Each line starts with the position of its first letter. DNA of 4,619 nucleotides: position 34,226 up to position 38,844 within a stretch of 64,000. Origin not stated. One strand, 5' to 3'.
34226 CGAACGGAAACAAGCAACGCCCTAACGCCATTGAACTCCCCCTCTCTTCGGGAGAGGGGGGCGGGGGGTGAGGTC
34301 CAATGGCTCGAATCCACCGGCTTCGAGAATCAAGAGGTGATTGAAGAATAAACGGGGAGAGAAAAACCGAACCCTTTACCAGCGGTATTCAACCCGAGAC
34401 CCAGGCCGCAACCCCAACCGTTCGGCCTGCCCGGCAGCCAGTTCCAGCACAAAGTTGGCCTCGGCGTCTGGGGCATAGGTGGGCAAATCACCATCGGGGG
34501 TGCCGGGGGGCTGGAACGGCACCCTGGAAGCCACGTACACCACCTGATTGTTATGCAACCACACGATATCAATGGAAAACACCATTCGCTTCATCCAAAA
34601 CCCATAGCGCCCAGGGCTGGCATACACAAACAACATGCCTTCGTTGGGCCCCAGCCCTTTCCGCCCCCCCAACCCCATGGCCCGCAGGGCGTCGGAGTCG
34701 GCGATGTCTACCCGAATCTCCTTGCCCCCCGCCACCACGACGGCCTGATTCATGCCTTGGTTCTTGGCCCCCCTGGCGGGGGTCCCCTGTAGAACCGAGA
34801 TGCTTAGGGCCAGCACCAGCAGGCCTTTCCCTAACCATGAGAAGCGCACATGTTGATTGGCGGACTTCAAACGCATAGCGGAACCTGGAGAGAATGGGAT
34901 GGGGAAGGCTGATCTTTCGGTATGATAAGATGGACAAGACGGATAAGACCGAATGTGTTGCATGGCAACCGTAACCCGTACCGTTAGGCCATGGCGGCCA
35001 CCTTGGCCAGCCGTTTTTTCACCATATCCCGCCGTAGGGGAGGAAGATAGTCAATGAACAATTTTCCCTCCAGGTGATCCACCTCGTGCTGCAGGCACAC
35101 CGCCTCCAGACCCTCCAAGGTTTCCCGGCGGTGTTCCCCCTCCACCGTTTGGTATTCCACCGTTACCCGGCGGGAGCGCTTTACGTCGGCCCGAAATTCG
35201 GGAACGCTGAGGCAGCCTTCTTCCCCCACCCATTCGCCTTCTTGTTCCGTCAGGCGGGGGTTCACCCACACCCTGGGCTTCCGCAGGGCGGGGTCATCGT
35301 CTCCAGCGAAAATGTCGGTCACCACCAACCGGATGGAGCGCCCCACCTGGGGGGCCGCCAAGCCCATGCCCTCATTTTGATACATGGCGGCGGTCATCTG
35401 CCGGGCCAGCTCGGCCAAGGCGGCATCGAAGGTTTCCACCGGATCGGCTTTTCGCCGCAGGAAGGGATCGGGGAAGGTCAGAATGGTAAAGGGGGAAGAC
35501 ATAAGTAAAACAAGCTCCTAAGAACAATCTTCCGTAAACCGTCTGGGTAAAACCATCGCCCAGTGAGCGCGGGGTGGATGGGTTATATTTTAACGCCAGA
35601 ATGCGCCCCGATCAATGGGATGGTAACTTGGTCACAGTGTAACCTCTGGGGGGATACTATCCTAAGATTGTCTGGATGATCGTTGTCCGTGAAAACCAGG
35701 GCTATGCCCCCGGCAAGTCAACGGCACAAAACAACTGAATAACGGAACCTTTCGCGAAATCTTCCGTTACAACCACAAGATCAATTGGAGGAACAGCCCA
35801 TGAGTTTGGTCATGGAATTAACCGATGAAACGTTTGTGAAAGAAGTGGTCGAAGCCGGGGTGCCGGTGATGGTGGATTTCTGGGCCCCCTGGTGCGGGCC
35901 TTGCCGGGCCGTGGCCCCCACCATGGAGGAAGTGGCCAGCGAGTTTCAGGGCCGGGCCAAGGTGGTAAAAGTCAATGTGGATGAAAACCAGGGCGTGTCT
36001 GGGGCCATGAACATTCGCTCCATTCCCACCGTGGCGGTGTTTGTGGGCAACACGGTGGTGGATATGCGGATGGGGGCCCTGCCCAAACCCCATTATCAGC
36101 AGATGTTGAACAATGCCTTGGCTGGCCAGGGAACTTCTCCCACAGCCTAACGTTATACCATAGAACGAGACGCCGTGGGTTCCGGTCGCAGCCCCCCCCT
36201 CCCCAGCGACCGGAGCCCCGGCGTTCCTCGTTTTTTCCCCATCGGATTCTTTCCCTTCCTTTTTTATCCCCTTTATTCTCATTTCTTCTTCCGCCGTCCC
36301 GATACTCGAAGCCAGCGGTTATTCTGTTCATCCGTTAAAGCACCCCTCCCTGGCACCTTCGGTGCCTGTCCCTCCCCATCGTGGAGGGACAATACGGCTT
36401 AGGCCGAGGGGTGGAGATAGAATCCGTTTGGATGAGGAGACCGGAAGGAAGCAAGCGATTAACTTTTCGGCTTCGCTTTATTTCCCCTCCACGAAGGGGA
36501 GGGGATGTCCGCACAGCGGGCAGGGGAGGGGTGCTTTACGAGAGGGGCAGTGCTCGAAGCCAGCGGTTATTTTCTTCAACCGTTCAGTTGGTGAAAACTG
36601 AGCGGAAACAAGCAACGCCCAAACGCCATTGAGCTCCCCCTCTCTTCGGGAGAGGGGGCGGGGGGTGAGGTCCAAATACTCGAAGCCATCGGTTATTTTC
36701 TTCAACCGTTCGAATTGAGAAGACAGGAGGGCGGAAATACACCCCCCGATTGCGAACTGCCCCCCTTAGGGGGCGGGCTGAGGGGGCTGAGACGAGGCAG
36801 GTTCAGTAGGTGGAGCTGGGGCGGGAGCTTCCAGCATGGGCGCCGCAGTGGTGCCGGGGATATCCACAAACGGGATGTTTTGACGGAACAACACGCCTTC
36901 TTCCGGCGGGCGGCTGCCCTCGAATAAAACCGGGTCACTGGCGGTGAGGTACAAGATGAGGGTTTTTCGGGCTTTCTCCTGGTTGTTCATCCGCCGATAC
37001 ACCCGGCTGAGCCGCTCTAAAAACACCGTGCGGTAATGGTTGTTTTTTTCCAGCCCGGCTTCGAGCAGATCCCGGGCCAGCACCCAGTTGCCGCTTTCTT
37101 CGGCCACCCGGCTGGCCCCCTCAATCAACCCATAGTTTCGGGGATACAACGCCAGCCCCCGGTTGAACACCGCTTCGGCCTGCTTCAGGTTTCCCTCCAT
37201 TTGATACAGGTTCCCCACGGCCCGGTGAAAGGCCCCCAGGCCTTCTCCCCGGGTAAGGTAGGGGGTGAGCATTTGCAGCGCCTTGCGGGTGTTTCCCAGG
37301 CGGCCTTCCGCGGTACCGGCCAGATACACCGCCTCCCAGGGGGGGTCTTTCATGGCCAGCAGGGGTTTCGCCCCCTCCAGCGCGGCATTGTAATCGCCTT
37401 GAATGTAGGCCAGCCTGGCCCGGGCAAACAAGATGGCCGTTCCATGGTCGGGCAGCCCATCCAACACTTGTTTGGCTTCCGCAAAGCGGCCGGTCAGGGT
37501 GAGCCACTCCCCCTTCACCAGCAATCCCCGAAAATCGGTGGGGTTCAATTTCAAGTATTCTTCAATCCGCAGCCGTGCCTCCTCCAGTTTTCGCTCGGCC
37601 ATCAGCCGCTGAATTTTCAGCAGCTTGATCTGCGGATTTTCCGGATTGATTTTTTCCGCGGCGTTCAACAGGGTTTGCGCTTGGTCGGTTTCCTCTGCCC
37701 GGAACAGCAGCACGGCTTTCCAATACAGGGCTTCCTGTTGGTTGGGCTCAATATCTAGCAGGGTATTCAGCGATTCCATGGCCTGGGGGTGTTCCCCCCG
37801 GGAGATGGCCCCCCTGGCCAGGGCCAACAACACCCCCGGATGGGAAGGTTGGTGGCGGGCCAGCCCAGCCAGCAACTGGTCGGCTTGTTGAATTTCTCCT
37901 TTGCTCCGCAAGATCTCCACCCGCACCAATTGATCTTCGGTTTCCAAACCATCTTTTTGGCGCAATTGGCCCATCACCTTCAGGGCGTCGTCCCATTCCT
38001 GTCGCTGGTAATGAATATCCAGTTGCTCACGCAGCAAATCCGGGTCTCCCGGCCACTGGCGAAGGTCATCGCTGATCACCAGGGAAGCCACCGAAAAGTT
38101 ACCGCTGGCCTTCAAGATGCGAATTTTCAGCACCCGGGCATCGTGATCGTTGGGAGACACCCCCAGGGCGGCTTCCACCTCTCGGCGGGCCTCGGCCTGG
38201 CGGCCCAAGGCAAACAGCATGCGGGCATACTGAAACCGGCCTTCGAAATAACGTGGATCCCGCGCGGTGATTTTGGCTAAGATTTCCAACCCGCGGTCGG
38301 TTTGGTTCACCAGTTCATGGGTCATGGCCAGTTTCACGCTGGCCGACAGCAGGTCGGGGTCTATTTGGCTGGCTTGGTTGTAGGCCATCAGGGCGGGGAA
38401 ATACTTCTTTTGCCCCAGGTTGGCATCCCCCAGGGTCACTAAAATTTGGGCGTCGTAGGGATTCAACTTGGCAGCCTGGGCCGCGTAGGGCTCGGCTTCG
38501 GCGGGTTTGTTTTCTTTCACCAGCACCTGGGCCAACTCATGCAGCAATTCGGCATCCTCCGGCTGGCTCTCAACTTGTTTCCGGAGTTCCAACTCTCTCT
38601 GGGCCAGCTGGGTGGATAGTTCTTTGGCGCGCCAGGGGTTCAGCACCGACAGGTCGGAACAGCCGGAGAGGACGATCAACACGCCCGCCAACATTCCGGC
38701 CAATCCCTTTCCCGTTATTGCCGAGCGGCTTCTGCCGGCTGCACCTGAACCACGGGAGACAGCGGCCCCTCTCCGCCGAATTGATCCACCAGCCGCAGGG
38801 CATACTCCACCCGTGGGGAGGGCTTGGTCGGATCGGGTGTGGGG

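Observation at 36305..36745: Second cluster of the same element family, including an expanded unit with nested palindromes, in the ~600-bp gap between trxA and the TPR lipoprotein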

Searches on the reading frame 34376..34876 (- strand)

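Call 87: search_protein_families(library=pfam, proteins=[window:34376-34876:-], max_evalue=0.00001)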
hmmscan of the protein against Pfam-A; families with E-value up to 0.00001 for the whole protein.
window:34376-34876:- (166 aa): 1 family
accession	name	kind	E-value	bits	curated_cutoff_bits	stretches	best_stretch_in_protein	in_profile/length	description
PF02643.20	DUF192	-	4.6e-26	91.2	27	1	54-163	1-95/96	Uncharacterized ACR, COG1430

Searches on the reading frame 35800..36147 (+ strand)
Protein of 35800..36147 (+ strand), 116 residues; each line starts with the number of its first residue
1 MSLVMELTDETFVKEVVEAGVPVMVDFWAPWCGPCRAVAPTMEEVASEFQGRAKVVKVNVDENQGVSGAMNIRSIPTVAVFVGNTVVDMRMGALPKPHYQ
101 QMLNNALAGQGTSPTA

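Call 16: find_encoding_contigs(protein=window:35800-36147:+, flank=10000, max_places=10)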
Protein window:35800-36147:+ (116 aa): 2 contigs read that carry it; 2 places shown.
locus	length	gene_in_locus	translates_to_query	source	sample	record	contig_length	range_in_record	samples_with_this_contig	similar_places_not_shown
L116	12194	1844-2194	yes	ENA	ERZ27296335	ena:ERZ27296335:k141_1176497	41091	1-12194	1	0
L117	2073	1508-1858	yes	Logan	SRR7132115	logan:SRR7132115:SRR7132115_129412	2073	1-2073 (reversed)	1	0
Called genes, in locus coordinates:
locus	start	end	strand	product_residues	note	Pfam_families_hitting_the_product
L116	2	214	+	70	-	?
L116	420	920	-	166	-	PF02643:DUF192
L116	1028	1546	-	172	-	PF01327:Pep_deformylase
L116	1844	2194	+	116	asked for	PF00085:Thioredoxin, PF00578:AhpC-TSA (weak), PF13899:Thioredoxin_7 (faint), PF13098:Thioredoxin_2 (weak), PF13905:Thioredoxin_8 (weak)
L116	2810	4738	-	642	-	PF23914:TPR_CcmH_CycH (faint), PF25058:ARM_TT21 (faint), PF12895:ANAPC3 (faint), PF13371:TPR_9 (faint), PF13414:TPR_11 (faint), PF13424:TPR_12 (faint), PF13431:TPR_17 (faint), PF14559:TPR_19, +11 more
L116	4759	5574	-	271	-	-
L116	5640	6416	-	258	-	PF00072:Response_reg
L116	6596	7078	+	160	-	-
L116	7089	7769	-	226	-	PF04191:PEMT (weak), PF04140:ICMT (weak)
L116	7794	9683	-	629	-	PF13623:SurA_N_2, PF13624:SurA_N_3, PF09312:SurA_N (weak), PF13145:Rotamase_2, PF13616:Rotamase_3, PF00639:Rotamase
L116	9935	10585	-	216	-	PF00226:DnaJ (faint), PF12844:HTH_19 (faint), PF13413:HTH_25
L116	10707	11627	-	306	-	PF10609:ParA, PF13614:AAA_31, PF01656:CbiA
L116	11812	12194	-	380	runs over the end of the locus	PF03739:LptF_LptG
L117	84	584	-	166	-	PF02643:DUF192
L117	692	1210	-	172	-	PF01327:Pep_deformylase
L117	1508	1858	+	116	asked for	PF00085:Thioredoxin, PF00578:AhpC-TSA (weak), PF13899:Thioredoxin_7 (faint), PF13098:Thioredoxin_2 (weak), PF13905:Thioredoxin_8 (weak)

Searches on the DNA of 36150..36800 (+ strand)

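Call 13: search_rna_families(source=window, start=36150, end=36800, threshold=evalue, max_evalue=10)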
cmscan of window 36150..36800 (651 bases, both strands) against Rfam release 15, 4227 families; matches with E-value up to 10: 8.
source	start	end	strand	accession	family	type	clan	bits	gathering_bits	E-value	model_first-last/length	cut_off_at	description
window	36341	36392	-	RF01762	whalefall-1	Gene; sRNA;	-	26.8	37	8.7e-05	1-56/56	no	Whalefall-1 RNA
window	36168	36229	+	RF01798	g2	Gene;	-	22.1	70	0.27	1-67/67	no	G2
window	36160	36235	+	RF00771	mir-185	Gene; miRNA;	-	19.7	60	0.59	1-79/79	no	mir-185 microRNA precursor family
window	36176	36242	+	RF01066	6C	Cis-reg;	-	19.2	47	4.9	1-75/75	no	6C RNA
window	36720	36776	+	RF02677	NsiR4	Gene; sRNA;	-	14.6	40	1.7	1-65/65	no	Nitrogen stress-induced RNA 4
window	36339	36421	+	RF03147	RAGATH-10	Gene; sRNA;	-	14.3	41.2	8.6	1-82/82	no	RAGATH-10 RNA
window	36483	36500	+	RF02977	THF-II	Cis-reg;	-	14.2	41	7.1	13-30/39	no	THF-II riboswitch (folE RNA)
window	36366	36439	+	RF01762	whalefall-1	Gene; sRNA;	-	13.9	37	1.2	1-56/56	no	Whalefall-1 RNA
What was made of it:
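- Tried and rejected: No ribozyme or riboswitch appeared even at E <= 10 in the gap (call 13).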

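Call 41: search_rna_families(source=window, start=36300, end=36560, threshold=evalue, max_evalue=1, show_alignments=2)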
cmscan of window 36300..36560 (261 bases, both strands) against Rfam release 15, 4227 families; matches with E-value up to 1: 4.
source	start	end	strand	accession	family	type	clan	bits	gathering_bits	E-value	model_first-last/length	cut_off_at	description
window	36341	36392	-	RF01762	whalefall-1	Gene; sRNA;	-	26.8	37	3.5e-05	1-56/56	no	Whalefall-1 RNA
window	36481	36504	-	RF02795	Pab91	Gene; snRNA; snoRNA; HACA-box;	-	17.2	71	0.88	1-57/57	no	Pab91 RNA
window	36360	36492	-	RF01438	S_pombe_snR35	Gene; snRNA; snoRNA; HACA-box;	CL00028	15.4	35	0.29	1-172/172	no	small nucleolar RNA snR35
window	36366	36439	+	RF01762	whalefall-1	Gene; sRNA;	-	13.9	37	0.5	1-56/56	no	Whalefall-1 RNA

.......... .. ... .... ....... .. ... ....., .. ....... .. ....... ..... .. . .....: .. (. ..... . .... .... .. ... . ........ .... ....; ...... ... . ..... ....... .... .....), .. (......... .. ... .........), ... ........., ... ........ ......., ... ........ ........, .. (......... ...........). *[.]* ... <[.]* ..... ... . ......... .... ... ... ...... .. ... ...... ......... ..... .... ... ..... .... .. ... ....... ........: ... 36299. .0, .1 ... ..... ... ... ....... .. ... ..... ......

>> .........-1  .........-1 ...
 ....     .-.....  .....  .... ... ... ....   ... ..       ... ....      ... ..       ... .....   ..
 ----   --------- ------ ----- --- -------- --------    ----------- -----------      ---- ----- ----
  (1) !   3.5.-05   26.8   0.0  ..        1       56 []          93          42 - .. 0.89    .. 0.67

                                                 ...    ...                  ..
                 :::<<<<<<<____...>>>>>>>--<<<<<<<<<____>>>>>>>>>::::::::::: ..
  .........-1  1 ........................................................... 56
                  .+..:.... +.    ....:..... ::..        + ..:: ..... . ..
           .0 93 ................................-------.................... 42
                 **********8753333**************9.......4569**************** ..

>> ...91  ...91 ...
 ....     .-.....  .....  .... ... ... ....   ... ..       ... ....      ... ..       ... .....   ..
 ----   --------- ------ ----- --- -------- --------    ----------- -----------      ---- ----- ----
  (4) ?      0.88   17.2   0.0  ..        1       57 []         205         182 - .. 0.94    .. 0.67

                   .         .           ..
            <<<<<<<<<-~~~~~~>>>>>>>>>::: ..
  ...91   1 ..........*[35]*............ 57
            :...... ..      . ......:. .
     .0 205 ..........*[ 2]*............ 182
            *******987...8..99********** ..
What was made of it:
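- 36339..36390 (+): Double-hairpin module DH, type a: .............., hairpin 1 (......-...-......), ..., hairpin 2 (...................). The Rfam whalefall-1 match (26.8 bits against a gathering score of 37) is on the minus strand here (calls 13, 41).
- On Whalefall-1 RNA (RF01762): The score is 26.8 bits at 36341-36392 on the minus strand (calls 13, 41).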

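Call 65: search_dna_similar(query=window:36296-36765:+, collection=plasmids, mode=distant, max_rows=10)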
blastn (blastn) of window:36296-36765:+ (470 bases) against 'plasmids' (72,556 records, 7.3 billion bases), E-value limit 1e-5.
No match.

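Call 66: search_dna_similar(query=window:36296-36765:+, collection=phages, mode=distant, max_rows=10)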
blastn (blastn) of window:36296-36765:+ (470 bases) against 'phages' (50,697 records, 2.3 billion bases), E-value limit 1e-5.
No match.
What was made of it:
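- Tried and rejected: A plasmid or phage origin. blastn found no match (calls 65, 66).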

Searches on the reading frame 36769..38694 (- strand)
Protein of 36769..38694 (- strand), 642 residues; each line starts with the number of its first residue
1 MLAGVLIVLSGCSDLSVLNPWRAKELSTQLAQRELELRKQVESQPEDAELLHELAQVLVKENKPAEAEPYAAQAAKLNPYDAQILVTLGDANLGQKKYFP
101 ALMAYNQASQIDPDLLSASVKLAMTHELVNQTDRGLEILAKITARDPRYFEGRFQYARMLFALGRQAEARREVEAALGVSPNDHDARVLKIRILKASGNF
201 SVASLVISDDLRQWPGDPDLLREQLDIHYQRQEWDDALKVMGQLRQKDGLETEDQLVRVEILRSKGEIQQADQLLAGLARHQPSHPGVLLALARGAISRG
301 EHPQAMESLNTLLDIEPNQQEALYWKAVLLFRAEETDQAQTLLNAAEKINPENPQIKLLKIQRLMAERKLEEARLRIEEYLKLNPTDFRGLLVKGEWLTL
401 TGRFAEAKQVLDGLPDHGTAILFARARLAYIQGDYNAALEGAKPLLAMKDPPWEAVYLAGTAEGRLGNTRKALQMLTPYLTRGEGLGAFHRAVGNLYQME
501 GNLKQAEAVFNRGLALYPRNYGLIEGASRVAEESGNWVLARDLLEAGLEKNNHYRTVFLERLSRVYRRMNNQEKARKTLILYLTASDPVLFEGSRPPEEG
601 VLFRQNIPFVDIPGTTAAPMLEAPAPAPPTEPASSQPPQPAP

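Call 32: find_homologous_proteins(query=window:36769-38694:-, max_evalue=1e-10)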
Query window:36769-38694:- (642 aa): 7 proteins with E <= 1e-10 among 8000 candidates.
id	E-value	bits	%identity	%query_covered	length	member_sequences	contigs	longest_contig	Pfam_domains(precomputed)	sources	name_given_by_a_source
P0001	0.0e+0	1417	100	100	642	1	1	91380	PF14853.13,PF13431.13,PF23914.2,PF25060.1,PF25062.2,PF13414.13,PF25058.2,PF13428.13,PF25064.2,PF14559.13,PF24575.2,PF13371.13,PF00515.35,PF12895.14,PF13424.13,PF13432.13,PF13181.13,PF07719.24,PF13174.13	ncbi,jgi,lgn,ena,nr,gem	ncbi:MAG: tetratricopeptide repeat protein [Deltaproteobacteria bacterium]|nr:tetratricopeptide repe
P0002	3.3e-190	652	50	100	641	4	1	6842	PF09976.16,PF13414.13,PF24575.2,PF02259.30,PF00515.35,PF13424.13,PF14561.13,PF07719.24,PF13174.13,PF14853.13,PF13431.13,PF23914.2,PF25062.2,PF25058.2,PF13176.13,PF13428.13,PF25064.2,PF14559.13,PF13371.13,PF12895.14,PF21033.5,PF13432.13,PF09295.17,PF13181.13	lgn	-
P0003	7.8e-113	396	38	89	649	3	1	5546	PF13431.13,PF25060.1,PF25062.2,PF13414.13,PF13428.13,PF14559.13,PF00515.35,PF12895.14,PF21033.5,PF13432.13,PF13181.13,PF07719.24,PF13174.13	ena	-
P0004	5.4e-94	334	35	95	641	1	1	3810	PF13431.13,PF23914.2,PF25062.2,PF13414.13,PF13428.13,PF14559.13,PF00515.35,PF12895.14,PF13424.13,PF13432.13,PF13181.13,PF07719.24,PF13174.13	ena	-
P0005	6.4e-16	76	23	60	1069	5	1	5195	PF25060.1,PF13414.13,PF23241.2,PF13374.13,PF07721.21,PF24575.2,PF00515.35,PF13424.13,PF14561.13,PF07719.24,PF13174.13,PF25063.1,PF13431.13,PF23914.2,PF25062.2,PF25058.2,PF13176.13,PF13428.13,PF25064.2,PF14559.13,PF13371.13,PF12895.14,PF21033.5,PF13432.13,PF13181.13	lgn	-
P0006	8.6e-15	73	28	17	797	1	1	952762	PF13431.13,PF23914.2,PF25062.2,PF13414.13,PF25058.2,PF13176.13,PF12569.15,PF13428.13,PF23241.2,PF25064.2,PF07721.21,PF14559.13,PF24575.2,PF00515.35,PF12895.14,PF13424.13,PF13432.13,PF13429.13,PF13181.13,PF14561.13,PF07719.24,PF13174.13,PF20308.5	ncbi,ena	-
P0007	1.2e-12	66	24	73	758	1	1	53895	PF25060.1,PF13414.13,PF12569.15,PF09613.17,PF13374.13,PF07721.21,PF24575.2,PF00515.35,PF13424.13,PF13429.13,PF14561.13,PF07719.24,PF13174.13,PF25063.1,PF13431.13,PF23914.2,PF25062.2,PF13176.13,PF13428.13,PF25064.2,PF14559.13,PF13371.13,PF12895.14,PF21033.5,PF13432.13,PF09295.17,PF13181.13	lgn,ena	-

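Call 33: find_encoding_contigs(protein=P0002, flank=6000, max_places=4)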
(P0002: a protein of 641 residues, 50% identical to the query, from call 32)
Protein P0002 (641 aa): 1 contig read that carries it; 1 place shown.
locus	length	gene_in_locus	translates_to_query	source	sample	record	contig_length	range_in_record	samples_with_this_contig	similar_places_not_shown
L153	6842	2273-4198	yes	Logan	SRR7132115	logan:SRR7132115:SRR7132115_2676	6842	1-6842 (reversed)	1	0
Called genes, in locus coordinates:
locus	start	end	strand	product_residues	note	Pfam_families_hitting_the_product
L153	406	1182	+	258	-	PF00072:Response_reg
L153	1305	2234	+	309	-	-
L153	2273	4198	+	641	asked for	PF02259:FAT (faint), PF09295:ChAPs (faint), PF09976:TPR_21 (weak), PF13371:TPR_9 (faint), PF13414:TPR_11 (faint), PF13424:TPR_12 (faint), PF13428:TPR_14 (faint), PF14559:TPR_19 (weak), +16 more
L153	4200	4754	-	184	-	PF00293:NUDIX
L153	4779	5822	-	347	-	PF00072:Response_reg, PF13487:HD_5, PF01966:HD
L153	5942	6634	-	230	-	PF00702:Hydrolase, PF12710:HAD (weak), PF13419:HAD_2, PF13242:Hydrolase_like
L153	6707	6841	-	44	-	?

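Call 34: find_encoding_contigs(protein=P0003, flank=6000, max_places=4)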
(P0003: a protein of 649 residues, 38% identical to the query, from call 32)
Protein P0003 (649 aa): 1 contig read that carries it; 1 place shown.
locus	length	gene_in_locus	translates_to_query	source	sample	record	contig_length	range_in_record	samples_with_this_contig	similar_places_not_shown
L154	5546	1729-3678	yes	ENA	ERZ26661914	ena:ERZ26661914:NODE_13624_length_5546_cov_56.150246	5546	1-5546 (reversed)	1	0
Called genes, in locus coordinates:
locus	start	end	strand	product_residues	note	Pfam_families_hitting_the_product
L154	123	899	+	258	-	PF00072:Response_reg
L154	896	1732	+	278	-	-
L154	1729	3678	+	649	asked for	PF13428:TPR_14 (faint), PF25062:ARM_TT21_N (faint), PF07719:TPR_2 (faint), PF12895:ANAPC3 (faint), PF13174:TPR_6 (faint), PF14559:TPR_19 (weak), PF13414:TPR_11 (weak), PF14559:TPR_19 (weak), +6 more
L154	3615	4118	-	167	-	PF00293:NUDIX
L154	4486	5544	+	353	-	?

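Call 35: find_encoding_contigs(protein=P0001, flank=3000, max_places=8)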
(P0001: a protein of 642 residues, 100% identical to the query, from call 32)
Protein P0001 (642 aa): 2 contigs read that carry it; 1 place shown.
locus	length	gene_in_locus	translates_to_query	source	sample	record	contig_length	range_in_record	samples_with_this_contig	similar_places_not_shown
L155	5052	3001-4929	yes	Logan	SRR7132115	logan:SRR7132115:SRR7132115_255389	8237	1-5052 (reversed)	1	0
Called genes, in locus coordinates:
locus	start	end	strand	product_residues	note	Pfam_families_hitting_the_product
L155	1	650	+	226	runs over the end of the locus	PF04191:PEMT (weak), PF04140:ICMT (weak)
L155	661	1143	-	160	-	-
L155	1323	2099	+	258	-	PF00072:Response_reg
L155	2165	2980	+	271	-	-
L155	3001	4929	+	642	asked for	PF23914:TPR_CcmH_CycH (faint), PF25058:ARM_TT21 (faint), PF12895:ANAPC3 (faint), PF13371:TPR_9 (faint), PF13414:TPR_11 (faint), PF13424:TPR_12 (faint), PF13431:TPR_17 (faint), PF14559:TPR_19, +11 more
